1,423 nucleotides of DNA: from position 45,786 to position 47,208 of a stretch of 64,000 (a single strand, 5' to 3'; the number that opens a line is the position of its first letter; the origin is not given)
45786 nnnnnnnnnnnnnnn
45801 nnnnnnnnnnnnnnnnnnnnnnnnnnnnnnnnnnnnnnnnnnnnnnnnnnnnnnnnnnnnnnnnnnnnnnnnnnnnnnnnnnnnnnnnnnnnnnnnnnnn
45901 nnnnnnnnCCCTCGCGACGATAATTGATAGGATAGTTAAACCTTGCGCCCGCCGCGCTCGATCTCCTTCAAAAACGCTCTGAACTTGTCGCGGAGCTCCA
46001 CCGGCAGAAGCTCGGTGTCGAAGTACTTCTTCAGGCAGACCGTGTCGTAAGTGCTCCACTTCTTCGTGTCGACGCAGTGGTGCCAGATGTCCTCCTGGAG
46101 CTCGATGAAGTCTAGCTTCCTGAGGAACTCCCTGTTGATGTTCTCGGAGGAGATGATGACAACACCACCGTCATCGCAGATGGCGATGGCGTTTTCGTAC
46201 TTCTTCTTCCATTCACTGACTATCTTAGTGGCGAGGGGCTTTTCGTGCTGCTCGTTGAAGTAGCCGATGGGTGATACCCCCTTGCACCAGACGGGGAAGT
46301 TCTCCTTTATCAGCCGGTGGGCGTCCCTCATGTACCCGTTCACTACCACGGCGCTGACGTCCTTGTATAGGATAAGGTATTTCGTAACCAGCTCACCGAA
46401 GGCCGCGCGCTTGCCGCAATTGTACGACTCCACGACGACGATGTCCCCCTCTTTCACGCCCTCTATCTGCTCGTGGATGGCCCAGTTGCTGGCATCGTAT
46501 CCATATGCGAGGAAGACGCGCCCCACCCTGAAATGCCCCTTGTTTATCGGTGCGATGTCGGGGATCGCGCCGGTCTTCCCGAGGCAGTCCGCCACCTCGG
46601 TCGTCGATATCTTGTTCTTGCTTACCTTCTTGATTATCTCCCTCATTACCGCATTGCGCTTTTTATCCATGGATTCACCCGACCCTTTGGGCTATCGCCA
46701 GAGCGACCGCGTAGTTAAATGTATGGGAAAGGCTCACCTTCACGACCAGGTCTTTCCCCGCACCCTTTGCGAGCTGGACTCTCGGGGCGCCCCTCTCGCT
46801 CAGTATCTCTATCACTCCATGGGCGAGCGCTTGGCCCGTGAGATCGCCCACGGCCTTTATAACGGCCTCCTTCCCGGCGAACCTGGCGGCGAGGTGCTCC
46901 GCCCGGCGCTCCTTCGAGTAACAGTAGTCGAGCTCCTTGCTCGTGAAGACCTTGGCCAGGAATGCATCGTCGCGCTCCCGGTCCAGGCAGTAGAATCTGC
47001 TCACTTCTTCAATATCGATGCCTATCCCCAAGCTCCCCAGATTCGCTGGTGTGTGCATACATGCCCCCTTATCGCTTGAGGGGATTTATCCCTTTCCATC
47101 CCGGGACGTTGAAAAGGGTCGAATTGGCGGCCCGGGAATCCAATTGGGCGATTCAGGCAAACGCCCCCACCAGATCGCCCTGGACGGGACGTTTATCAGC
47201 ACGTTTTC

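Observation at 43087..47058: Acyl-carrier-protein based gene cluster (ACP, adenylating ligase, M29 hydrolase paralog, RraA-like, AcpS) in an archaeon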

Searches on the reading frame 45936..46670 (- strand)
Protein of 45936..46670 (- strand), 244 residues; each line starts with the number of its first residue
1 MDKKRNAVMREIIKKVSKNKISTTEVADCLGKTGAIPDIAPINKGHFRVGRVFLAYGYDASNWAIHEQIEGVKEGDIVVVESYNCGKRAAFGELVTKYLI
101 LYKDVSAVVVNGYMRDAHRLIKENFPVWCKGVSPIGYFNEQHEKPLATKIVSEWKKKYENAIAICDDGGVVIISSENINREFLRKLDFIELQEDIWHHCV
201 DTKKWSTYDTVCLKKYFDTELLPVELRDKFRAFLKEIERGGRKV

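Call 3: search_protein_families(library=pfam, proteins=[window:45936-46670:-], max_evalue=0.1)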
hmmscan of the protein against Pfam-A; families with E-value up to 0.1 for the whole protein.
window:45936-46670:- (244 aa): 2 families
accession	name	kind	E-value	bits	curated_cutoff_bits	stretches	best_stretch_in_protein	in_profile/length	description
PF03737.21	RraA-like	-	2e-21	77.2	24.5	1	23-172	1-152/152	Aldolase/RraA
PF05651.19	Diacid_rec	-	0.018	15.2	23.6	1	144-176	3-35/134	Putative sugar diacid recognition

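Call 4: search_protein_families(library=ncbifam, proteins=[window:45936-46670:-], max_evalue=0.1)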
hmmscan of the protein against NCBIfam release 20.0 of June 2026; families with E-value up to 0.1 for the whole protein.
window:45936-46670:- (244 aa): 9 families
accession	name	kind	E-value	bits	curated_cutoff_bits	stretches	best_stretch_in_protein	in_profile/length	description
NF004850.0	PRK06201.1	subfamily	2.9e-18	66.2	231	1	5-140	12-145/222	hypothetical protein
NF006731.0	PRK09262.1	equivalog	4.8e-16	59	179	1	10-178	18-183/229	4-carboxy-4-hydroxy-2-oxoadipate aldolase/oxaloacetate decarboxylase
NF005442.0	PRK07028.1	equivalog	7e-15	54.5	593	1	9-178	225-390/430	bifunctional hexulose-6-phosphate synthase/ribonuclease regulator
NF006093.0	PRK08245.1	subfamily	1.7e-14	53.8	208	1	63-176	76-188/240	hypothetical protein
TIGR02798.1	ligK_PcmE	equivalog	4.4e-14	52.6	304.5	1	10-179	12-178/222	4-carboxy-4-hydroxy-2-oxoadipate aldolase/oxaloacetate decarboxylase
NF009134.0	PRK12487.1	equivalog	4.6e-06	26.5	196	1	62-137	45-119/161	putative 4-hydroxy-4-methyl-2-oxoglutarate aldolase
NF006875.0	PRK09372.1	equivalog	0.0025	17.6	136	1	61-141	44-123/161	ribonuclease E activity regulator RraA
TIGR01935.1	NOT-MenG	subfamily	0.0027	17.6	123.8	1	62-138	41-116/150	RraA family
NF009399.0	PRK12764.1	equivalog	0.01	14.9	444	1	66-175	338-446/501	fumarylacetoacetate hydrolase family protein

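Call 34: find_homologous_proteins(query=window:45936-46670:-)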
Query window:45936-46670:- (244 aa): 798 proteins with E <= 0.001 among 1120 candidates; the best 120 are listed.
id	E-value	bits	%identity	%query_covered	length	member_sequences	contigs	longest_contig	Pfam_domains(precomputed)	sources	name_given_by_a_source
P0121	5.6e-163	558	100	100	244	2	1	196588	PF03737.22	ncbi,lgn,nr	ncbi:MAG: RraA family protein [Euryarchaeota archaeon]|nr:RraA family protein [Euryarchaeota archaeo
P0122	5.0e-117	408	70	98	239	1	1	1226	PF03737.22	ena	-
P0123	3.7e-114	398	67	98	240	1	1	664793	PF03737.22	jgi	jgi:regulator of RNase E activity RraA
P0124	2.1e-110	386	66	91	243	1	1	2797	PF03737.22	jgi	-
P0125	3.8e-110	385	66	97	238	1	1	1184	PF03737.22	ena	-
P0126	1.8e-108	380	66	95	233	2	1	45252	PF03737.22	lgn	-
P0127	1.8e-106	373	63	97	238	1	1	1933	PF03737.22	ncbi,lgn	-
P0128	2.4e-106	373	64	95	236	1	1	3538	PF03737.22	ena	-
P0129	7.2e-106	371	64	96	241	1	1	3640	PF03737.22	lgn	-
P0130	2.4e-104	366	67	93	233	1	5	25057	PF03737.22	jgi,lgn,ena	-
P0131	4.5e-104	365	63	98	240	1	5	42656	PF03737.22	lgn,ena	-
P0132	5.6e-104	365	62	98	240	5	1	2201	PF03737.22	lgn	-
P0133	1.8e-103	363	60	96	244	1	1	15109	PF03737.22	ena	-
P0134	1.9e-103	363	63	96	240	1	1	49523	PF03737.22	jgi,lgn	-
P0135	2.2e-103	363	63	100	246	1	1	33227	PF03737.22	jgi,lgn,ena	-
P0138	8.3e-103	361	64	97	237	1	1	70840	PF03737.22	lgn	-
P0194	9.2e-83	295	60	84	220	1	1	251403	PF03737.22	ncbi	ncbi:MAG: RraA family protein [Deltaproteobacteria bacterium]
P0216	1.2e-79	285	58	84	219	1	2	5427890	PF03737.22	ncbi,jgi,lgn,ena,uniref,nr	ncbi:hypothetical protein MSSAC_0548 [Methanosarcina siciliae C2J]|uniref:Demethylmenaquinone methyl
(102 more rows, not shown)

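Call 35: find_encoding_contigs(protein=P0216, flank=9000, max_places=2)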
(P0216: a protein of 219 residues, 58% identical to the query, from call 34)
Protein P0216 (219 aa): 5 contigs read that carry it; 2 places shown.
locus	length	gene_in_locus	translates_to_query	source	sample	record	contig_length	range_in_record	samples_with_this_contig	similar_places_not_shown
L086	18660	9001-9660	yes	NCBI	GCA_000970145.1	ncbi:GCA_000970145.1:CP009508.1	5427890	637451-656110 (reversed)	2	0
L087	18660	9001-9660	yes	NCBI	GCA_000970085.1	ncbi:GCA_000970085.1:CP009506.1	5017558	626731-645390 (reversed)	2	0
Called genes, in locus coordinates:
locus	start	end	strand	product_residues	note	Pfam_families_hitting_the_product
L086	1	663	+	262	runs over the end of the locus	PF07900:DUF1670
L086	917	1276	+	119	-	PF13340:DUF4096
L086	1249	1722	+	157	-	PF01609:DDE_Tnp_1, PF13586:DDE_Tnp_1_2 (weak)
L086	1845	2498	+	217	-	PF00156:Pribosyltran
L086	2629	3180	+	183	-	PF12146:Hydrolase_4 (faint), PF01738:DLH, PF00326:Peptidase_S9 (faint)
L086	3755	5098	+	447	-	PF01609:DDE_Tnp_1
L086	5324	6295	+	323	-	PF01545:Cation_efflux, PF16916:ZT_dimer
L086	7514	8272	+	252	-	PF04909:Amidohydro_2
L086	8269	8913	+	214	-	PF13847:Methyltransf_31 (weak), PF08241:Methyltransf_11, PF08242:Methyltransf_12 (weak), PF13649:Methyltransf_25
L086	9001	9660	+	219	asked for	PF03737:RraA-like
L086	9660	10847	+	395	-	PF22660:RS_preATP-grasp-like (weak), PF02655:ATP-grasp_3 (weak), PF01071:GARS_A, PF02222:ATP-grasp, PF02786:CPSase_L_D2 (weak), PF07478:Dala_Dala_lig_C, PF13535:ATP-grasp_4, PF18603:LAL_C2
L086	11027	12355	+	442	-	-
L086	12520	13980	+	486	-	PF01943:Polysacc_synt, PF13440:Polysacc_synt_3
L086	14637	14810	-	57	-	-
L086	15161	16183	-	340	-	PF01073:3Beta_HSD, PF01370:Epimerase, PF02719:Polysacc_synt_2, PF04321:RmlD_sub_bind (faint), PF07993:NAD_binding_4 (faint), PF16363:GDP_Man_Dehyd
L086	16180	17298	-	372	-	PF01041:DegT_DnrJ_EryC1, PF00155:Aminotran_1_2, PF01212:Beta_elim_lyase, PF00266:Aminotran_5, PF01053:Cys_Met_Meta_PP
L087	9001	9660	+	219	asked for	PF03737:RraA-like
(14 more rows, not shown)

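Call 36: find_encoding_contigs(protein=P0138, flank=9000, max_places=1)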
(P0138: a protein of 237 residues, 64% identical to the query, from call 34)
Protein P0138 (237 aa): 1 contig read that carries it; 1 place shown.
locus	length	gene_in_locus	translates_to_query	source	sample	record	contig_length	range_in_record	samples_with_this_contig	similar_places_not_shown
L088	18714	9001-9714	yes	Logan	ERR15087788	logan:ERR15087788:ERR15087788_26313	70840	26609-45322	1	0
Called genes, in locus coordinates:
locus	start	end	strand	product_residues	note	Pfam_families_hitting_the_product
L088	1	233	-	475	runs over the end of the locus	PF13231:PMT_2 (weak), PF02366:PMT (weak)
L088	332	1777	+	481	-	-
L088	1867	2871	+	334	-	PF00106:adh_short, PF01073:3Beta_HSD, PF01370:Epimerase, PF02719:Polysacc_synt_2, PF04321:RmlD_sub_bind, PF07993:NAD_binding_4, PF13460:NAD_binding_10, PF16363:GDP_Man_Dehyd, +2 more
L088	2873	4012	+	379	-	PF01041:DegT_DnrJ_EryC1, PF00155:Aminotran_1_2, PF00266:Aminotran_5, PF01212:Beta_elim_lyase, PF01053:Cys_Met_Meta_PP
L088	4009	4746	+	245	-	PF02348:CTP_transf_3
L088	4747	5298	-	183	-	PF13302:Acetyltransf_3, PF13420:Acetyltransf_4, PF00583:Acetyltransf_1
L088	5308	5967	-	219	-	PF02585:PIG-L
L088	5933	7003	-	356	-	PF04055:Radical_SAM, PF13186:SPASM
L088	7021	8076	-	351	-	PF03102:NeuB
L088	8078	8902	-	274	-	PF04909:Amidohydro_2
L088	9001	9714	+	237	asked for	PF03737:RraA-like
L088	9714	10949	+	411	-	PF21360:PylC-like_N (faint), PF02655:ATP-grasp_3 (faint), PF02786:CPSase_L_D2 (weak), PF02222:ATP-grasp, PF07478:Dala_Dala_lig_C, PF13535:ATP-grasp_4, PF18603:LAL_C2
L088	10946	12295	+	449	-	PF02310:B12-binding, PF04055:Radical_SAM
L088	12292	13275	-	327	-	-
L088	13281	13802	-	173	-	PF00702:Hydrolase (weak), PF08282:Hydrolase_3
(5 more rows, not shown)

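Call 37: find_encoding_contigs(protein=P0194, flank=9000, max_places=1)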
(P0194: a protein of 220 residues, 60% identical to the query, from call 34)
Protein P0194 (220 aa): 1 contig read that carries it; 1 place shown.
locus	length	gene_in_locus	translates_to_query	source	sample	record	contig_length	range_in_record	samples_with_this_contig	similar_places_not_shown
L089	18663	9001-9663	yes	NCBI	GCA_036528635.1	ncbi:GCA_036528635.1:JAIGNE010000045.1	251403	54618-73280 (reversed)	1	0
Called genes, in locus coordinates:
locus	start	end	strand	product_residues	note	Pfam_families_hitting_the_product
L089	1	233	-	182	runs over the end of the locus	PF04542:Sigma70_r2, PF08281:Sigma70_r4_2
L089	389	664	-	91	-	PF10387:DUF2442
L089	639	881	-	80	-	PF13711:DUF4160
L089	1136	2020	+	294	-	PF00535:Glycos_transf_2, PF13641:Glyco_tranf_2_3 (weak)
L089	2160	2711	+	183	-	-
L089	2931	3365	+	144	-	-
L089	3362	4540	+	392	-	PF01041:DegT_DnrJ_EryC1, PF01212:Beta_elim_lyase (weak)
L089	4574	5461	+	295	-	-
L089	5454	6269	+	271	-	PF07942:CARME (faint), PF13489:Methyltransf_23, PF13847:Methyltransf_31, PF08241:Methyltransf_11, PF08242:Methyltransf_12, PF13649:Methyltransf_25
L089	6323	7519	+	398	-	PF01071:GARS_A (weak), PF02222:ATP-grasp, PF02655:ATP-grasp_3 (weak), PF02786:CPSase_L_D2 (weak), PF07478:Dala_Dala_lig_C, PF13535:ATP-grasp_4, PF18603:LAL_C2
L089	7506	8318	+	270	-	PF04909:Amidohydro_2 (weak)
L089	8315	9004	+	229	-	PF13847:Methyltransf_31, PF08242:Methyltransf_12 (weak), PF13649:Methyltransf_25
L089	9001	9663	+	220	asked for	PF03737:RraA-like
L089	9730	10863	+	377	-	PF00155:Aminotran_1_2, PF01041:DegT_DnrJ_EryC1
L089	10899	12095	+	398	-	PF07429:Glyco_transf_56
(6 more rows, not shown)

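Call 45: search_solved_structures(query=window:45936-46670:-, max_evalue=0.001, show_alignments=2)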
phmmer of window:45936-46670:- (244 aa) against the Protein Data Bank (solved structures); distinct sequences matched with E-value up to 0.001: 3.
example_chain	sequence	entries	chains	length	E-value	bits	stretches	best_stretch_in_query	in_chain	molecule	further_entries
5x15_A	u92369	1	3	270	1.7e-09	40.7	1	58-174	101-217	Putative transferase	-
3noj_A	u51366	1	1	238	2e-08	37.2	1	23-179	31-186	4-carboxy-4-hydroxy-2-oxoadipate aldolase/oxaloacetate decarboxylase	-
3k4i_A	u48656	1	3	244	1.7e-06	30.8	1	21-178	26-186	uncharacterized protein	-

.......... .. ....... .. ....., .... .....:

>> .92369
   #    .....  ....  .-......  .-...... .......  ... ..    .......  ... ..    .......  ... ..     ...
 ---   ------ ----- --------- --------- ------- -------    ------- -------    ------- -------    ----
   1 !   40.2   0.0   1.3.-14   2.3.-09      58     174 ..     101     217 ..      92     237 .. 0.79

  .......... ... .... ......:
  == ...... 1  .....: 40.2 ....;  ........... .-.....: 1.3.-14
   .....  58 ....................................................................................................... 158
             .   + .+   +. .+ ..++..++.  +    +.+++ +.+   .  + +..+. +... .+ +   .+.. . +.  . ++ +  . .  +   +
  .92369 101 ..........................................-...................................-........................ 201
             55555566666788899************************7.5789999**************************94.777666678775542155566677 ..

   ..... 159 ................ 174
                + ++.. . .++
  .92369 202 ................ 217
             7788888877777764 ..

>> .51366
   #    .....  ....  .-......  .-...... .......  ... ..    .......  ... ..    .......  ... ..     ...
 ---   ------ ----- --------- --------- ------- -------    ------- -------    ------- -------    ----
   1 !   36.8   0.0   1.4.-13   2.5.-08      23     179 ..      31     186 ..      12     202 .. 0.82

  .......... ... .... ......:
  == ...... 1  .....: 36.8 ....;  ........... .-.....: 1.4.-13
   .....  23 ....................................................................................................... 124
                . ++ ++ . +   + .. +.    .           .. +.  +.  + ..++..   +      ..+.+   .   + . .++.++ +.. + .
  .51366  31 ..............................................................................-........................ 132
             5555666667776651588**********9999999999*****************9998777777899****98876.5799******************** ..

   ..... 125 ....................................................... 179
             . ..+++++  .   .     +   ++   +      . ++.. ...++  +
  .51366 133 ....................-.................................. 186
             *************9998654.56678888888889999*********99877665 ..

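Call 56: search_dna_similar(query=window:45936-46670:-, collection=plasmids, mode=protein, max_rows=15)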
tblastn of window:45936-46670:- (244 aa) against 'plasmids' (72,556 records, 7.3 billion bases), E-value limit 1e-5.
Records with a match: 224; places in all: 250; records where one place covers at least 80% of the query: 2.
Best place of each record, by identity: <60% 224.
By first word of the organism name: Ralstonia 118; Agrobacterium 25; Azospirillum 13; Rhizobium 7; Aminobacter 6; Ketogulonicigenium 5; Sphingobium 4; Shinella 4; Novosphingobium 4; Cupriavidus 4; and 24 more.
By predicted mobility (MOB-suite, as given by PLSDB): mobilizable 107; non-mobilizable 83; conjugative 34.
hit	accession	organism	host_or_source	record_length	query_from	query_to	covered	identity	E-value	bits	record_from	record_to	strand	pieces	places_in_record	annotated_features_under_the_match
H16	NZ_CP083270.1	Priestia aryabhattai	cell culture,mangrove sediment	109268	1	233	95%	23.2%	5e-6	54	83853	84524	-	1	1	RraA family protein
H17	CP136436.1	Priestia filamentosa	Leaves of Cigar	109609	10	233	92%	23.7%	3e-8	61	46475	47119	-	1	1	RraA family protein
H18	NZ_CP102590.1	Niallia taxi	-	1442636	9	190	75%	26.8%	3e-6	55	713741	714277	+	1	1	none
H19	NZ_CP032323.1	Azospirillum argentinense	soil sample,Agricultural field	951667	10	179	70%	27.3%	4e-9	64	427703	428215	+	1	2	RraA family protein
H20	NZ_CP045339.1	Vibrio sp. THAF190c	pure culture,Surface of a polyethylene ...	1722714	10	193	75%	24.9%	1e-8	62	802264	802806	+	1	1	none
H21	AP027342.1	Sphingobium sp. TomTYG74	-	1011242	11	177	68%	27.4%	5e-7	57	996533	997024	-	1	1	fldZ: 4-carboxy-4-hydroxy-2-oxoadipate aldolase/oxaloacetate decarboxylase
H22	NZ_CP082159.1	Rhodococcus opacus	bacterial isolate,soil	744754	10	182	71%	26.3%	9e-8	60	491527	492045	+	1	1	4-carboxy-4-hydroxy-2-oxoadipate aldolase/oxaloacetate decarboxylase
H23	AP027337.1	Sphingobium sp. TomTYG72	-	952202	3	177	72%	25.9%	3e-7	58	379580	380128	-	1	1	fldZ: 4-carboxy-4-hydroxy-2-oxoadipate aldolase/oxaloacetate decarboxylase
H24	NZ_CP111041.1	Haladaptatus caseinilyticus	cell culture,sediment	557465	20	195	72%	25.3%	3e-8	61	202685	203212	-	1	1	4-carboxy-4-hydroxy-2-oxoadipate aldolase/oxaloacetate decarboxylase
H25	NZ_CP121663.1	Rhizobium sp. CB3090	Gliricidia sp.,cell culture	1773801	10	177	69%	26.0%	7e-7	57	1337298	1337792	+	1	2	record has no annotation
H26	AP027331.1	Sphingobium sp. TomTYG65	-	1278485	11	177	68%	26.2%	7e-7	57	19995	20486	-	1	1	fldZ: 4-carboxy-4-hydroxy-2-oxoadipate aldolase/oxaloacetate decarboxylase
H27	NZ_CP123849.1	Agrobacterium tumefaciens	Rose,cell culture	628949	8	173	68%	26.3%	1e-6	56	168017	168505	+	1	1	4-carboxy-4-hydroxy-2-oxoadipate aldolase/oxaloacetate decarboxylase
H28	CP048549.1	Agrobacterium tumefaciens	walnut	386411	10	173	67%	26.7%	2e-7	58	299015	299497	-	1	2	ligK: 4-carboxy-4-hydroxy-2-oxoadipate aldolase/oxaloacetate decarboxylase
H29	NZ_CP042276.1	Agrobacterium tumefaciens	Juglans regia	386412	10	173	67%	26.7%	2e-7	58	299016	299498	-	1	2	4-carboxy-4-hydroxy-2-oxoadipate aldolase/oxaloacetate decarboxylase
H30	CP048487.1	Agrobacterium tumefaciens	walnut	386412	10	173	67%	26.7%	2e-7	58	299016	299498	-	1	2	ligK: 4-carboxy-4-hydroxy-2-oxoadipate aldolase/oxaloacetate decarboxylase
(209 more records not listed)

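Call 61: search_protein_families(library=pfam, proteins=[L086:11027-12355:+], max_evalue=0.05)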
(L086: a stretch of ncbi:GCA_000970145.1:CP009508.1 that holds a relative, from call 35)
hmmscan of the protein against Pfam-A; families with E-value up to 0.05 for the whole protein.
L086:11027-12355:+ (442 aa): 1 family
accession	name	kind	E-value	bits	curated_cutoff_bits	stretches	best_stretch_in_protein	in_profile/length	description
PF00534.26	Glycos_transf_1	-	0.026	14.5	26.4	0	250-355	67-170/172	Glycosyl transferases group 1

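Call 93: find_related_loci(query=A4, collection=metagenome_contigs, flank=10000)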
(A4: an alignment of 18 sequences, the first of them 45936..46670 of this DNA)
Query A4 (244 aa) in metagenome_contigs; peptide patterns used: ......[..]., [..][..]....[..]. (x = any residue, [..] = any of these).
474 stretches matched a pattern; 182 encode a relative of the query (tblastn E <= 1e-3); the best 80 are kept; 80 distinct loci.
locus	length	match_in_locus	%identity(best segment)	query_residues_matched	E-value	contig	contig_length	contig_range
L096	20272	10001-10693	66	3-233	5e-107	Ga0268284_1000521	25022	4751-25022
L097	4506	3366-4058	64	8-238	5e-107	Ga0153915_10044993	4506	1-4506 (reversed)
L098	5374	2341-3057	61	1-239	2e-106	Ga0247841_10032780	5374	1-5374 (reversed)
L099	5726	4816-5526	63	1-236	1e-105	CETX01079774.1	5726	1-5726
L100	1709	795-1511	62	1-239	2e-111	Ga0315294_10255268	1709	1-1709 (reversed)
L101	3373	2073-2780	61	1-236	3e-104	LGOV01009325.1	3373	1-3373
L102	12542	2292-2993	62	1-234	1e-101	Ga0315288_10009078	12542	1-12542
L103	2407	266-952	62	11-239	3e-105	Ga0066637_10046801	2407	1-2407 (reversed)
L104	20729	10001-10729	63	1-243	2e-98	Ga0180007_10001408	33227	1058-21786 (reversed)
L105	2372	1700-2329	65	22-231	3e-99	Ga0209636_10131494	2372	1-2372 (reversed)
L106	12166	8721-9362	64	22-235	5e-95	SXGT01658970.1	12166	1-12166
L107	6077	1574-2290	56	1-238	1e-93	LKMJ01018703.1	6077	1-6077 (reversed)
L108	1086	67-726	60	4-223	6e-101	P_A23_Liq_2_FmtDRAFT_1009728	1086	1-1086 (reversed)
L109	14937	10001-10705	54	4-238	1e-92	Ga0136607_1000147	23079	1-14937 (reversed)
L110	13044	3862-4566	54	4-238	1e-92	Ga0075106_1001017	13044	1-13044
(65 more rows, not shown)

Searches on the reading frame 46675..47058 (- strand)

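Call 3: search_protein_families(library=pfam, proteins=[window:46675-47058:-], max_evalue=0.1)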
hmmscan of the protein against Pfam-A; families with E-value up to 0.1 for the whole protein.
window:46675-47058:- (127 aa): 3 families
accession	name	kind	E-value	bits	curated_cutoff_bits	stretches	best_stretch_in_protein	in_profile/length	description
PF01648.25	ACPS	-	7.8e-16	58.5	25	1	11-119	1-109/111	4'-phosphopantetheinyl transferase superfamily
PF17837.6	4PPT_N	-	0.021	15.3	27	0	49-121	11-67/68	4'-phosphopantetheinyl transferase N-terminal domain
PF01493.24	GXGXG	-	0.059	13.3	32.5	1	46-91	104-149/190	GXGXG motif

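Call 4: search_protein_families(library=ncbifam, proteins=[window:46675-47058:-], max_evalue=0.1)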
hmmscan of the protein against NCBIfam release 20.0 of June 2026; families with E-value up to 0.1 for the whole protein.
window:46675-47058:- (127 aa): 13 families
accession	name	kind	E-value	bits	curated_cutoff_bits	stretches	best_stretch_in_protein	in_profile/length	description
TIGR00556.1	pantethn_trn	domain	1.7e-22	79.8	45.35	1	10-122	3-124/128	phosphopantetheine--protein transferase domain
NF011250.0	PRK14656.1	equivalog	9.1e-22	77.5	175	1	10-124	3-124/126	holo-[acyl-carrier-protein] synthase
NF011254.0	PRK14660.1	equivalog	3.6e-18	65.7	195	1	10-122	3-122/125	holo-[acyl-carrier-protein] synthase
TIGR00516.1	acpS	equivalog_domain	4.9e-18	65.6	59.8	1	10-125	3-122/125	holo-ACP synthase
NF011253.0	PRK14659.1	equivalog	2.5e-17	63.6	156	1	10-122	3-118/123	holo-[acyl-carrier-protein] synthase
NF000832.0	PRK00070.3-2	equivalog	2.1e-15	57.1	107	1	10-124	3-115/116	holo-ACP synthase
NF011257.0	PRK14663.1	equivalog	4.4e-15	55.7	186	1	11-125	2-119/123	holo-[acyl-carrier-protein] synthase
NF000831.0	PRK00070.3-1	equivalog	2.7e-14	53.2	124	1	9-123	3-127/130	holo-ACP synthase AcpS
NF011251.0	PRK14657.1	equivalog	3.3e-12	46.5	165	1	10-122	3-120/123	holo-[acyl-carrier-protein] synthase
NF000835.0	PRK00070.4-1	equivalog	8.3e-12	45.4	128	1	10-126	3-114/115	holo-ACP synthase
NF011256.0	PRK14662.1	equivalog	2e-11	44.3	150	1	11-123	4-117/123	4'-phosphopantetheinyl transferase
NF011255.0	PRK14661.1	equivalog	1.5e-10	41.2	209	1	10-124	3-108/169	holo-[acyl-carrier-protein] synthase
NF011252.0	PRK14658.1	equivalog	5.7e-06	26.4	149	1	13-120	6-106/115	holo-ACP synthase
